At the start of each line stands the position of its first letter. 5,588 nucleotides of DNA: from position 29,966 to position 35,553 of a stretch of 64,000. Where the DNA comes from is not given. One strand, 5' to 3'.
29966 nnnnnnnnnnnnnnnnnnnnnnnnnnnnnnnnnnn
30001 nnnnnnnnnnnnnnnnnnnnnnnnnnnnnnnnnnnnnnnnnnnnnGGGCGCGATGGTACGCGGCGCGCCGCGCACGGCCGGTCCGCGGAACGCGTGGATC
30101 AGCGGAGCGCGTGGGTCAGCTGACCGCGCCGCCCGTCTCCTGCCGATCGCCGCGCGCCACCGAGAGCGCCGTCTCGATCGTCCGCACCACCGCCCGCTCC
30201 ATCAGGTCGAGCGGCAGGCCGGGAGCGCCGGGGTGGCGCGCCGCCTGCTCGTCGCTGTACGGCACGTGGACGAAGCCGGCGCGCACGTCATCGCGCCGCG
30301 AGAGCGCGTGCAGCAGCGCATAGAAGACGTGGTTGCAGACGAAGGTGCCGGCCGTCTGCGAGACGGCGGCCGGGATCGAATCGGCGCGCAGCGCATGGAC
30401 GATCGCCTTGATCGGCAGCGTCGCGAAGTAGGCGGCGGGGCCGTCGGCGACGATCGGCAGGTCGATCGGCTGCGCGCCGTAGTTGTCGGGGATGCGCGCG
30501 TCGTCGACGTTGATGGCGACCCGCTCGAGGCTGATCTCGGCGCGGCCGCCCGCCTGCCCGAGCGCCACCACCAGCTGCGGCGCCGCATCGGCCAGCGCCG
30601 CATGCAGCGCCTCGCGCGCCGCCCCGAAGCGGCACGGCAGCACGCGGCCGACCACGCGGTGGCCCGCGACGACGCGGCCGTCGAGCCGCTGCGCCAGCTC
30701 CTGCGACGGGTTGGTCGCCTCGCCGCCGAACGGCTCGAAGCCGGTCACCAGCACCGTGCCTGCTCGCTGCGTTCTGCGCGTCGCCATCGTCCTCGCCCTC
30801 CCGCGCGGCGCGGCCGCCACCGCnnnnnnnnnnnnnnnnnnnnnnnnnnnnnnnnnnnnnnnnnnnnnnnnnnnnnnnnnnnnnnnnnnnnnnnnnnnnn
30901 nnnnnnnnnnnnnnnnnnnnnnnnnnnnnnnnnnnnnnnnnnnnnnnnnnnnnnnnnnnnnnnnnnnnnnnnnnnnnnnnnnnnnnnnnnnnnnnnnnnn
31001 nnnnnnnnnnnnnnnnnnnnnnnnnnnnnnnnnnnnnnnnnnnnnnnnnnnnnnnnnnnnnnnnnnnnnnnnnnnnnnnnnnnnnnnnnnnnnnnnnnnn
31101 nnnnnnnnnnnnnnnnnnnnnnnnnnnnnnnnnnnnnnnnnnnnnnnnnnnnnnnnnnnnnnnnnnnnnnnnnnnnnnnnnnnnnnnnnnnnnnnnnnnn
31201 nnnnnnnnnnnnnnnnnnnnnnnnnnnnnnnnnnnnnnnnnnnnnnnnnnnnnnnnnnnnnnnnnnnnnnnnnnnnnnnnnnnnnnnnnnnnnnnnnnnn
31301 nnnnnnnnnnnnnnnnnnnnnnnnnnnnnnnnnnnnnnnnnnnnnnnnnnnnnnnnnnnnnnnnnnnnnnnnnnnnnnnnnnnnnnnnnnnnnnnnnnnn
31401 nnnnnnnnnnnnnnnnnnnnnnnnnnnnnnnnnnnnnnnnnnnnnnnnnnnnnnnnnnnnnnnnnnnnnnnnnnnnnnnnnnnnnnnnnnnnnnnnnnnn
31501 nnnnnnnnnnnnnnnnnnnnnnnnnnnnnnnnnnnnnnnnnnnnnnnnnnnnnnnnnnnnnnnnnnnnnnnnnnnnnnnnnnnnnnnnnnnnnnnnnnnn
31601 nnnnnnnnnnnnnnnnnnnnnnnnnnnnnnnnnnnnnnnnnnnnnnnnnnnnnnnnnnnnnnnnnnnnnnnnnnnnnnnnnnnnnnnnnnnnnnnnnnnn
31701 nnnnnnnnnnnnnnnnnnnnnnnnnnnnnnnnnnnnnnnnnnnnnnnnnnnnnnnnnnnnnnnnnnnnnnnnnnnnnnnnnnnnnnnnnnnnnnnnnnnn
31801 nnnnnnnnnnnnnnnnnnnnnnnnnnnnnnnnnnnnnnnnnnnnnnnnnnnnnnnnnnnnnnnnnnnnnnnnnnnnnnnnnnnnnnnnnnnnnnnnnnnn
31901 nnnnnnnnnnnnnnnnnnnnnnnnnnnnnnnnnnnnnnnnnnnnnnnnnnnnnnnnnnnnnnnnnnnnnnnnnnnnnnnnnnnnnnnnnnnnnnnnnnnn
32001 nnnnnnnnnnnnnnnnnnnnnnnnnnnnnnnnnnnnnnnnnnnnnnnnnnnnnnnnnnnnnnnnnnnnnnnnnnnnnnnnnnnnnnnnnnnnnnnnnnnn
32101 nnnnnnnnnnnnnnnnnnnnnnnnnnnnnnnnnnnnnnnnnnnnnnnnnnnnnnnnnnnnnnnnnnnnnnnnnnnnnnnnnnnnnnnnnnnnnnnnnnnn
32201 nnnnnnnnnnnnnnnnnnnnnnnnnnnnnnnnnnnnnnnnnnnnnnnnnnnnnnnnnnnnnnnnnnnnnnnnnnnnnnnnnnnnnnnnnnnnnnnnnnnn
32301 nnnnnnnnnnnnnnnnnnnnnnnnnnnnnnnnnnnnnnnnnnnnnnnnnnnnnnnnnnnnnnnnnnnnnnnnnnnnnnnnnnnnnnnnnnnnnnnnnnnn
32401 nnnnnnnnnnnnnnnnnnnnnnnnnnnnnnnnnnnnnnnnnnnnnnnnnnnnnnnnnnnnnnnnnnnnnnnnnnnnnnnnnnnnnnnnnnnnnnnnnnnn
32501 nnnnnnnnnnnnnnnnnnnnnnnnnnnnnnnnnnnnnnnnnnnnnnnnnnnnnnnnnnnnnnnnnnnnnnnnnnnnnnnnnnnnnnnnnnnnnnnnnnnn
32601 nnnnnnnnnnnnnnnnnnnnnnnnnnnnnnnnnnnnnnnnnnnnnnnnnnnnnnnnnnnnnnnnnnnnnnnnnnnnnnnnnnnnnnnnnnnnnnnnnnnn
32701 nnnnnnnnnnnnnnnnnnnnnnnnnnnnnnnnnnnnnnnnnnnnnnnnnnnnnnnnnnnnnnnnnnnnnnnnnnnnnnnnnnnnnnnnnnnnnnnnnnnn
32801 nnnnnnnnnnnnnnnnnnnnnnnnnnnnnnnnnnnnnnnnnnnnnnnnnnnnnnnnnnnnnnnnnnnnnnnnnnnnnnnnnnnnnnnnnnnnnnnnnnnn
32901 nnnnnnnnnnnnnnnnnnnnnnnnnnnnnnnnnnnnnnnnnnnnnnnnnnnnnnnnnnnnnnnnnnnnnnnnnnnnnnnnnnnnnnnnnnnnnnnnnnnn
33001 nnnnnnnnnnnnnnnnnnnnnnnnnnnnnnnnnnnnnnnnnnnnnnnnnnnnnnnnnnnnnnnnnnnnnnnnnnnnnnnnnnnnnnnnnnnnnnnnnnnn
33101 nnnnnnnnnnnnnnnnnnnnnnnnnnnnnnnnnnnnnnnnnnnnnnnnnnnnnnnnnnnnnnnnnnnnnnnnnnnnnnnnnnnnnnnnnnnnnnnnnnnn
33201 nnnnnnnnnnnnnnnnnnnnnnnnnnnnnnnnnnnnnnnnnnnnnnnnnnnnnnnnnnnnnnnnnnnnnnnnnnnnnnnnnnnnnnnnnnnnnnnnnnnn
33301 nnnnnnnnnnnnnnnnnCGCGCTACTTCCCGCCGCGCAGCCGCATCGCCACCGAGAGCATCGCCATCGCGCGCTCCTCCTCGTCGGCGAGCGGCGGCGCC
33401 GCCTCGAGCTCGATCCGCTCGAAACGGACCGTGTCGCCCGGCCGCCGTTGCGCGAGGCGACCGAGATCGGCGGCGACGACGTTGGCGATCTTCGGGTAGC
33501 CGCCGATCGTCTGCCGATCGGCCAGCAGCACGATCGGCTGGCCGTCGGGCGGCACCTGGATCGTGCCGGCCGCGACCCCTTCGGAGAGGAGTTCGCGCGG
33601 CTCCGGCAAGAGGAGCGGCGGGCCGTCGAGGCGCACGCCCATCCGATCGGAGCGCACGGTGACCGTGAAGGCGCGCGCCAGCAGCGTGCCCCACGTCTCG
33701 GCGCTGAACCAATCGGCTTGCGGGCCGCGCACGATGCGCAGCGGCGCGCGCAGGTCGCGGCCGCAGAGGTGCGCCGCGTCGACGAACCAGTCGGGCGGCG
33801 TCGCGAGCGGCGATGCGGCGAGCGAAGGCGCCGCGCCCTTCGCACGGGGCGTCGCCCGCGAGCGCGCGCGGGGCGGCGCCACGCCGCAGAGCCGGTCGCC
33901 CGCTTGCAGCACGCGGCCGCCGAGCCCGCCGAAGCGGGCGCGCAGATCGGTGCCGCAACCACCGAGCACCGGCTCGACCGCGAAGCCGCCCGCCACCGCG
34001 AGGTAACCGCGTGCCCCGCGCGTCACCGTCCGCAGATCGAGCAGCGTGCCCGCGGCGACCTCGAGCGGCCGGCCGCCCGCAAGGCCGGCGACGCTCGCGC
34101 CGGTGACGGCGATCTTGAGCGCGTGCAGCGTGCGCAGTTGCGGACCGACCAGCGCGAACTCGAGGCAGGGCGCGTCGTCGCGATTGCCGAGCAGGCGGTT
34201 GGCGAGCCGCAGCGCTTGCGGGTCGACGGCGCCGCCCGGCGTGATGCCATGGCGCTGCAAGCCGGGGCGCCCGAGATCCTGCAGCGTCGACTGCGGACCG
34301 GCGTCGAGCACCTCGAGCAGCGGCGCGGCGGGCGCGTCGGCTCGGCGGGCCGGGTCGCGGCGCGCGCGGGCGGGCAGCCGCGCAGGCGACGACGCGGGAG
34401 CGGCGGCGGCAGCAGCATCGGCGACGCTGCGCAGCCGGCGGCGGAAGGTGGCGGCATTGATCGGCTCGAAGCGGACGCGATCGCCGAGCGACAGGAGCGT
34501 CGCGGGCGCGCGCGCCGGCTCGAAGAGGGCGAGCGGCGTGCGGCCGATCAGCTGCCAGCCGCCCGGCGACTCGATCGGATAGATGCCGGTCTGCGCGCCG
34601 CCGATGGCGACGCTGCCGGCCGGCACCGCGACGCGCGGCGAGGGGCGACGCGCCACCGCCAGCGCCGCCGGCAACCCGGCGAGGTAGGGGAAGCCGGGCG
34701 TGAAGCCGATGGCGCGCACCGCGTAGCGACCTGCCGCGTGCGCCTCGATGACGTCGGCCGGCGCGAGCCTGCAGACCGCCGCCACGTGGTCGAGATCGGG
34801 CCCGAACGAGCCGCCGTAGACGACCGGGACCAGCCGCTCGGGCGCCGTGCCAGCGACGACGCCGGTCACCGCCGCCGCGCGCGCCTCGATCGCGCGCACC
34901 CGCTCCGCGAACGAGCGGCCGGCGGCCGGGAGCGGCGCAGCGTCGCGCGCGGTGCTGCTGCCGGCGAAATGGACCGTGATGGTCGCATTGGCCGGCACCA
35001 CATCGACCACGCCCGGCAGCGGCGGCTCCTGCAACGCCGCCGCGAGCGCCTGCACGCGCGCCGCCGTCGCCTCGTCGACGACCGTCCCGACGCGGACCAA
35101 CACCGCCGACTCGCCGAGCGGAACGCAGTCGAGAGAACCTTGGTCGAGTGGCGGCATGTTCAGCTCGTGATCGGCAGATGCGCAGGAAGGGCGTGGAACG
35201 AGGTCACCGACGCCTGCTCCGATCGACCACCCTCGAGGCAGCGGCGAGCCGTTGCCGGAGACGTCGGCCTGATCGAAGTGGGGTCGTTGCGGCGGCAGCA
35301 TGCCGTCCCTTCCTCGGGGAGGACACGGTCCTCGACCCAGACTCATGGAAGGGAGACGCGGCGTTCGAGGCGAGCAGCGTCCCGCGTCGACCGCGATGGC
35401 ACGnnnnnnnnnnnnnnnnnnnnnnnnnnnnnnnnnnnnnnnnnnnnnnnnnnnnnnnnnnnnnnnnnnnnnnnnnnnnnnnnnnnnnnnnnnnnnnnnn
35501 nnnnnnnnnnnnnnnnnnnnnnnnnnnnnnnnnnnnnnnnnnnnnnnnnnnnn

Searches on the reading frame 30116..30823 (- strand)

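Call 80: search_protein_families(library=pfam, proteins=[window:30116-30823:-], max_evalue=0.0001)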
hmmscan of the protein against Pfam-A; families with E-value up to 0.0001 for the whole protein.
window:30116-30823:- (235 aa): 1 family
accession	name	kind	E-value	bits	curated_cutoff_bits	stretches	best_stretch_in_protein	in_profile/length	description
PF01470.22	Peptidase_C15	-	2e-71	240.7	22.7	1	24-220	3-202/204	Pyroglutamyl peptidase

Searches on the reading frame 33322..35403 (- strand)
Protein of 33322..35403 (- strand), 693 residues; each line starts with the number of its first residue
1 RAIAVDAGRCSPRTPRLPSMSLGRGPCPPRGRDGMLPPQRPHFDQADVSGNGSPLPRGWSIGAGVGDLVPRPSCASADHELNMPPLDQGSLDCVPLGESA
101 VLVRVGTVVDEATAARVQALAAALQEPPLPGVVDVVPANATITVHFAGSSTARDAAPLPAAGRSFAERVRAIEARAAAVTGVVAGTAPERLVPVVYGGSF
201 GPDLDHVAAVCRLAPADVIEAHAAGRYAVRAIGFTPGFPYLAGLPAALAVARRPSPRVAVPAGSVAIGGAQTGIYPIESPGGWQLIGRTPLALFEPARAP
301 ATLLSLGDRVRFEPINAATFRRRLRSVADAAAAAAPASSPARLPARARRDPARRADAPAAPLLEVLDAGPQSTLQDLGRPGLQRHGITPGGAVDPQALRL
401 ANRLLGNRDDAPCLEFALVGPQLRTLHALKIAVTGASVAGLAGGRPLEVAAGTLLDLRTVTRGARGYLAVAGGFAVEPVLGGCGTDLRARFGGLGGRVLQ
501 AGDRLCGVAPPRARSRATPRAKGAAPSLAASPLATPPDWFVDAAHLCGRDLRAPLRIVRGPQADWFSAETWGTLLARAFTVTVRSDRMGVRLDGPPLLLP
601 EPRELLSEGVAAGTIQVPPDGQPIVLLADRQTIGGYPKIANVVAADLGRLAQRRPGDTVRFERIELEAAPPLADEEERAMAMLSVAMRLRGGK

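Call 80: search_protein_families(library=pfam, proteins=[window:33322-35403:-], max_evalue=0.0001)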
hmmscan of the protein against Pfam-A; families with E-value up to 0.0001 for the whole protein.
window:33322-35403:- (693 aa): 2 families
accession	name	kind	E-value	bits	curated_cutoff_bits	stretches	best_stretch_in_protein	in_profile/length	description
PF02626.20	CT_A_B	-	4.8e-82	275.9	25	1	386-662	2-260/261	Carboxyltransferase domain, subdomain A and B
PF02682.21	CT_C_D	-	1.8e-64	217.6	22.1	1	94-304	4-202/202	Carboxyltransferase domain, subdomain C and D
